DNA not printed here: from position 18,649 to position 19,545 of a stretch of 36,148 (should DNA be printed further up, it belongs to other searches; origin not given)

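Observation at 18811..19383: LeuRS carries an in-frame RBBP9/YdeN-type serine hydrolase domain grafted next to an intact CP1 editing domain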

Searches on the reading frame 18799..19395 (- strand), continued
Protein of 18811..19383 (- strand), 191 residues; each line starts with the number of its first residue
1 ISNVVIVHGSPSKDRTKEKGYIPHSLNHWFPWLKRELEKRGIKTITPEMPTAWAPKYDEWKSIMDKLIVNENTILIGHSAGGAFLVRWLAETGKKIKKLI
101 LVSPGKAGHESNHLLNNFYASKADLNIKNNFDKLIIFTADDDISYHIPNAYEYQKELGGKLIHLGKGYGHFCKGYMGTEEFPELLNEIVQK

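Call 79: search_protein_families(library=pfam, proteins=[P0244, P0246, P0250, P0254, P0255, P0262, P0264, P0271, P0293, P0294], max_evalue=0.0001)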
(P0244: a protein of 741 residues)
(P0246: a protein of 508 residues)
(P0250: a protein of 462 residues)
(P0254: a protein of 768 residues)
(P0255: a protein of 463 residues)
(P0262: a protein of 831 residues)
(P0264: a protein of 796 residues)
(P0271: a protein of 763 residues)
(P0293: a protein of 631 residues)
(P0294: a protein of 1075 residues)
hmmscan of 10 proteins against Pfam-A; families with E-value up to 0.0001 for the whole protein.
P0244 (741 aa): 4 families
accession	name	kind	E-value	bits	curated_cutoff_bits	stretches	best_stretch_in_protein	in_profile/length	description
PF13603.12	tRNA-synt_1_2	-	2.5e-54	184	25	1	428-588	24-184/185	Leucyl-tRNA synthetase, editing domain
PF00133.28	tRNA-synt_1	-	1.1e-35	123.7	22.7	2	12-223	1-226/414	tRNA synthetases class I (I, L, M and V)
PF09334.17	tRNA-synt_1g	-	1.6e-22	80.3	20.1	1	39-180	7-144/391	tRNA synthetases class I (M)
PF06821.19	Ser_hydrolase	-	6.5e-12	46.1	22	1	262-418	12-165/172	Serine hydrolase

P0246 (508 aa): 4 families
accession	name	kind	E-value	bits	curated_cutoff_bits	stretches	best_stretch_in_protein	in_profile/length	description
PF00535.33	Glycos_transf_2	-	2.8e-27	96.1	23.3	1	4-179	1-167/168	Glycosyl transferase family 2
PF06821.19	Ser_hydrolase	-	3.8e-11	43.6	22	1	209-366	12-166/172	Serine hydrolase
PF13641.12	Glyco_tranf_2_3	-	5.5e-10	40.1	27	1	3-180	3-175/230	Glycosyltransferase like family 2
PF13632.12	Glyco_trans_2_3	-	1.1e-06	29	27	0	381-467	89-164/198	Glycosyl transferase family group 2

P0250 (462 aa): 3 families
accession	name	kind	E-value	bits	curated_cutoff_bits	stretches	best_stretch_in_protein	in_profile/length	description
PF06821.19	Ser_hydrolase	-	2e-14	54.3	22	1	72-230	12-167/172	Serine hydrolase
PF00561.26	Abhydrolase_1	-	2.9e-05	24.3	25.8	1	117-152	69-103/245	alpha/beta hydrolase fold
PF12146.15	Hydrolase_4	-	6.3e-05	22.8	27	0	116-156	75-115/239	Serine aminopeptidase, S33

P0254 (768 aa): 7 families
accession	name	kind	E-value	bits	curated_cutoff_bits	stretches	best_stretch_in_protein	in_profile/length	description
PF13603.12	tRNA-synt_1_2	-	4.1e-48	163.8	25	1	1-122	29-146/185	Leucyl-tRNA synthetase, editing domain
PF00133.28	tRNA-synt_1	-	3.7e-23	82.4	22.7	1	372-564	227-403/414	tRNA synthetases class I (I, L, M and V)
PF08264.19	Anticodon_1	-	5.8e-21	75.4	25.1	1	617-725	3-139/148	Anticodon-binding domain of tRNA ligase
PF09334.17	tRNA-synt_1g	-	3.5e-11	42.9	20.1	1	489-576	287-367/391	tRNA synthetases class I (M)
PF12146.15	Hydrolase_4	-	9.1e-07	28.8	27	1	197-281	69-156/239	Serine aminopeptidase, S33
PF00561.26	Abhydrolase_1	-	6.6e-06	26.4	25.8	1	198-249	63-115/245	alpha/beta hydrolase fold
PF06821.19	Ser_hydrolase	-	1e-05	26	22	1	201-309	52-156/172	Serine hydrolase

P0255 (463 aa): 4 families
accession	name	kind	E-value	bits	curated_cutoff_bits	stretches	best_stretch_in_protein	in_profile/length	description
PF06821.19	Ser_hydrolase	-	4.2e-11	43.5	22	1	40-186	11-155/172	Serine hydrolase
PF00133.28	tRNA-synt_1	-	1e-05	25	22.7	1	364-387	227-250/414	tRNA synthetases class I (I, L, M and V)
PF12146.15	Hydrolase_4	-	7.4e-05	22.6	27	0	71-125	61-115/239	Serine aminopeptidase, S33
PF00561.26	Abhydrolase_1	-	9e-05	22.7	25.8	0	72-124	55-111/245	alpha/beta hydrolase fold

P0262 (831 aa): 5 families
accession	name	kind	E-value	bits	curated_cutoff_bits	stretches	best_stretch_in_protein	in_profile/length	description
PF13603.12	tRNA-synt_1_2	-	1.3e-40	139.3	25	1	469-657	2-184/185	Leucyl-tRNA synthetase, editing domain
PF00133.28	tRNA-synt_1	-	5.6e-36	124.6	22.7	2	34-224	1-204/414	tRNA synthetases class I (I, L, M and V)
PF09334.17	tRNA-synt_1g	-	3.3e-24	85.8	20.1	1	62-202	7-144/391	tRNA synthetases class I (M)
PF06821.19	Ser_hydrolase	-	1.9e-18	67.4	22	1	267-439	2-166/172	Serine hydrolase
PF12146.15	Hydrolase_4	-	6.4e-07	29.4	27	1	320-369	68-117/239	Serine aminopeptidase, S33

P0264 (796 aa): 9 families
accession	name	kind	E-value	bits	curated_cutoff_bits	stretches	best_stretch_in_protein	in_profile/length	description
PF17757.6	UvrB_inter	-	3.3e-24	85.2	22.9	1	148-245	1-91/91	UvrB interaction domain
PF00271.37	Helicase_C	-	2.2e-23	83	23.5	1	630-742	4-109/110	Helicase conserved C-terminal domain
PF12344.14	UvrB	-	9.5e-21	73.8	27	1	749-790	1-42/43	Ultra-violet resistance protein B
PF06821.19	Ser_hydrolase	-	7.6e-17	62.2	22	1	431-578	12-158/172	Serine hydrolase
PF04851.21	ResIII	-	6.8e-12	46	22.5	1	6-127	8-130/164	Type III restriction enzyme, res subunit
PF00270.35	DEAD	-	1.9e-07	31.4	26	1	5-72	3-71/167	DEAD/DEAH box helicase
PF12146.15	Hydrolase_4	-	9.3e-06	25.5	27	1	473-526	73-125/239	Serine aminopeptidase, S33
PF00561.26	Abhydrolase_1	-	1.9e-05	24.9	25.8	0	467-514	61-103/245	alpha/beta hydrolase fold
PF14814.11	UB2H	-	8.1e-05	23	27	0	150-219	1-78/85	Bifunctional transglycosylase second domain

P0271 (763 aa): 7 families
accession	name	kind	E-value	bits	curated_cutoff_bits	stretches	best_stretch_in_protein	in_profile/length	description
PF00133.28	tRNA-synt_1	-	8e-44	150.5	22.7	2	82-210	197-318/414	tRNA synthetases class I (I, L, M and V)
PF06821.19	Ser_hydrolase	-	3.2e-20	73.2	22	2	462-626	11-170/172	Serine hydrolase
PF00561.26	Abhydrolase_1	-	4.2e-10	40.2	25.8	0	446-560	3-121/245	alpha/beta hydrolase fold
PF12146.15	Hydrolase_4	-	9e-09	35.4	27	0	490-551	51-117/239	Serine aminopeptidase, S33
PF12697.13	Abhydrolase_6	-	1.2e-07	33.1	26.3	0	446-547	1-94/217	Alpha/beta hydrolase family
PF09334.17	tRNA-synt_1g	-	4.1e-06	26.2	20.1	0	666-714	307-355/391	tRNA synthetases class I (M)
PF02450.21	LCAT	-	1.2e-05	25.2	21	0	302-360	100-149/392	Lecithin:cholesterol acyltransferase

P0293 (631 aa): 12 families
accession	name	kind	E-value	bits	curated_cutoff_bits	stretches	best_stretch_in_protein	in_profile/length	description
PF01926.29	MMR_HSR1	-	6.6e-50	168.4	21.9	2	377-494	2-113/113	50S ribosome-binding GTPase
PF02421.24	FeoB_N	-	1.3e-19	70.7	27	1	376-538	2-154/156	Ferrous iron transport protein B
PF00009.33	GTP_EFTU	-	1.6e-16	60.9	26.5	1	406-543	53-185/188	Elongation factor Tu GTP binding domain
PF06821.19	Ser_hydrolase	-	3.5e-15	56.8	22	1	197-350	11-157/172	Serine hydrolase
PF00350.29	Dynamin_N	-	6.6e-13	49.5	27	0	378-420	2-43/168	Dynamin family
PF14714.11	KH_dom-like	-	1.6e-09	38.4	27.3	1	561-617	25-81/81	KH-domain-like of EngA bacterial GTPase enzymes, C-terminal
PF03193.22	RsgA_GTPase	-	2.5e-09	37.6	30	0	378-434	110-170/174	RsgA GTPase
PF00071.28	Ras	-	4.4e-09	36.6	21.6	0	6-135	1-126/162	Ras family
PF04548.22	AIG1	-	1.6e-06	28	27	0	376-437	2-64/212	AIG1 family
PF08477.19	Roc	-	2e-06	28.4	27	0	377-437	2-71/119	Ras of Complex, Roc, domain of DAPkinase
PF00005.33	ABC_tran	-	9.6e-06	26.7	25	0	376-456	13-91/137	ABC transporter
PF12146.15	Hydrolase_4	-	4.4e-05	23.3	27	0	226-285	56-118/239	Serine aminopeptidase, S33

P0294 (1075 aa): 5 families
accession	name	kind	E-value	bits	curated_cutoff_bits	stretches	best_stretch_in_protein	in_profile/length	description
PF13603.12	tRNA-synt_1_2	-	4.3e-58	196.3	25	1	255-407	1-143/185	Leucyl-tRNA synthetase, editing domain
PF00133.28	tRNA-synt_1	-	5.6e-42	144.4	22.7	2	47-251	1-217/414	tRNA synthetases class I (I, L, M and V)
PF09334.17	tRNA-synt_1g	-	5.9e-26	91.6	20.1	2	75-218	7-146/391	tRNA synthetases class I (M)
PF08264.19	Anticodon_1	-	5.3e-21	75.5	25.1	1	914-1033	5-141/148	Anticodon-binding domain of tRNA ligase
PF06821.19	Ser_hydrolase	-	7.8e-08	32.9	22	1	460-581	36-156/172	Serine hydrolase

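Call 81: search_protein_families(library=pfam, proteins=[P0277, P0252, P0253, P0256, P0324, P0378, P0308, P0370, P0243, P0250], max_evalue=0.0001)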
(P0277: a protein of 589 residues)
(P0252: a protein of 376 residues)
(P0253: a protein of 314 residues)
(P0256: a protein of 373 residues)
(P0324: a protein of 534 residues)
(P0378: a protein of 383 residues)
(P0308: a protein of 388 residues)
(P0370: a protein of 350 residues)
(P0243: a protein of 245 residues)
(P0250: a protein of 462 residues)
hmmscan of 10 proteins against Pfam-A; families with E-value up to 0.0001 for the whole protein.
P0277 (589 aa): 5 families
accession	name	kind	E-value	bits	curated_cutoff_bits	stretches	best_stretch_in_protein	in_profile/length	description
PF08264.19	Anticodon_1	-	8.2e-21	74.9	25.1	1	415-553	6-145/148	Anticodon-binding domain of tRNA ligase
PF00133.28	tRNA-synt_1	-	8.1e-16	58.2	22.7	1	225-356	281-403/414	tRNA synthetases class I (I, L, M and V)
PF06821.19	Ser_hydrolase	-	5.3e-13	49.7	22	1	22-168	13-158/172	Serine hydrolase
PF09334.17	tRNA-synt_1g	-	1.8e-08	34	20.1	1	283-366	289-365/391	tRNA synthetases class I (M)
PF01406.26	tRNA-synt_1e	-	3.2e-05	23.9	27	1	309-356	233-281/301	tRNA synthetases class I (C) catalytic domain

P0252 (376 aa): 3 families
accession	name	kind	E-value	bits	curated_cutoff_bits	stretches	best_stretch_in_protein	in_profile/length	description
PF06821.19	Ser_hydrolase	-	7.5e-15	55.7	22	1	10-183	2-167/172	Serine hydrolase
PF00561.26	Abhydrolase_1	-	1.7e-05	25.1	25.8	1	63-112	62-113/245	alpha/beta hydrolase fold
PF12146.15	Hydrolase_4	-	2.4e-05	24.2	27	0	62-104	69-110/239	Serine aminopeptidase, S33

P0253 (314 aa): 1 family
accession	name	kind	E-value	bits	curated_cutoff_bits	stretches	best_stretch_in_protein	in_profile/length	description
PF00293.34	NUDIX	-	3.7e-11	43.6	21.1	1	188-300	5-125/134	NUDIX domain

P0256 (373 aa): 3 families
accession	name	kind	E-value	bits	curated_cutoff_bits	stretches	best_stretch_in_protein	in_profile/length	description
PF00293.34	NUDIX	-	1.4e-11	45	21.1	1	233-344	11-119/134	NUDIX domain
PF06821.19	Ser_hydrolase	-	1e-10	42.2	22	1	9-154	12-155/172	Serine hydrolase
PF12146.15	Hydrolase_4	-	6.8e-05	22.7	27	0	39-88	61-110/239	Serine aminopeptidase, S33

P0324 (534 aa): 4 families
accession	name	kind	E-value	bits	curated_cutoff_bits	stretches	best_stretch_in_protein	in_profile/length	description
PF13603.12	tRNA-synt_1_2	-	1.3e-46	158.8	25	1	422-534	22-131/185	Leucyl-tRNA synthetase, editing domain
PF00133.28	tRNA-synt_1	-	9.7e-30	104.1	22.7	1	9-220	1-225/414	tRNA synthetases class I (I, L, M and V)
PF09334.17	tRNA-synt_1g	-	6e-26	91.5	20.1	1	38-180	8-146/391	tRNA synthetases class I (M)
PF06821.19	Ser_hydrolase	-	1.9e-11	44.6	22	1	263-415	15-166/172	Serine hydrolase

P0378 (383 aa): 2 families
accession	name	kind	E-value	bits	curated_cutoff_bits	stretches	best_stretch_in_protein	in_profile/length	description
PF13603.12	tRNA-synt_1_2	-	3.4e-49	167.3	25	1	3-127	21-145/185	Leucyl-tRNA synthetase, editing domain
PF06821.19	Ser_hydrolase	-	1.1e-09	38.8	22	1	149-299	12-157/172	Serine hydrolase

P0308 (388 aa): 2 families
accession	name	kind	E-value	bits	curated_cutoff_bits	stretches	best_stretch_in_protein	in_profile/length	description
PF04794.17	YdjC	-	2.6e-23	83.7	29.7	2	73-189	100-251/266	YdjC-like protein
PF06821.19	Ser_hydrolase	-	8.2e-07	29.5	22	1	242-352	11-119/172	Serine hydrolase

P0370 (350 aa): 12 families
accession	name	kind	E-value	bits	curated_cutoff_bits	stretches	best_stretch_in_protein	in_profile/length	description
PF06821.19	Ser_hydrolase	-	9.3e-27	94.5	22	2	188-337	2-155/172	Serine hydrolase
PF12697.13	Abhydrolase_6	-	2e-14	55.2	26.3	1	15-238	25-216/217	Alpha/beta hydrolase family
PF00561.26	Abhydrolase_1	-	9.8e-13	48.8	25.8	1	64-122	71-130/245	alpha/beta hydrolase fold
PF12146.15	Hydrolase_4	-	3.1e-11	43.5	27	1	49-113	64-127/239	Serine aminopeptidase, S33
PF10230.15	LIDHydrolase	-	6.2e-07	29.8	27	0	53-95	75-118/262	Lipid-droplet associated hydrolase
PF00756.26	Esterase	-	1.1e-06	29.1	22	0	46-100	98-153/251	Putative esterase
PF01764.32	Lipase_3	-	2.6e-06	27.8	22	0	41-104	44-108/140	Lipase (class 3)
PF12695.13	Abhydrolase_5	-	3.6e-06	27.3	27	0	232-283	45-94/164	Alpha/beta hydrolase family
PF05990.18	DUF900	-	1.6e-05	25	20.5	0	229-309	80-165/232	Alpha/beta hydrolase of unknown function (DUF900)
PF02230.22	Abhydrolase_2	-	2.2e-05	24.8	23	0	38-105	90-148/217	Phospholipase/Carboxylesterase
PF12048.14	DUF3530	-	2.3e-05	24.3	29.8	0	63-103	196-237/310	Protein of unknown function (DUF3530)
PF00975.26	Thioesterase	-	2.6e-05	25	26.4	0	65-124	69-131/226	Thioesterase domain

P0243 (245 aa): 2 families
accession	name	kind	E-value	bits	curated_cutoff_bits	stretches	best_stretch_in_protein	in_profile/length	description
PF06821.19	Ser_hydrolase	-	1.2e-09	38.7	22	1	76-225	10-157/172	Serine hydrolase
PF12146.15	Hydrolase_4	-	2.6e-05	24.1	27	1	108-157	61-110/239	Serine aminopeptidase, S33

P0250 (462 aa): 3 families
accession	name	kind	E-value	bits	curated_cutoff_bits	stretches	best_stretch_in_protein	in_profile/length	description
PF06821.19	Ser_hydrolase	-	2e-14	54.3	22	1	72-230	12-167/172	Serine hydrolase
PF00561.26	Abhydrolase_1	-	2.9e-05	24.3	25.8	1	117-152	69-103/245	alpha/beta hydrolase fold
PF12146.15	Hydrolase_4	-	6.3e-05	22.8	27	0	116-156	75-115/239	Serine aminopeptidase, S33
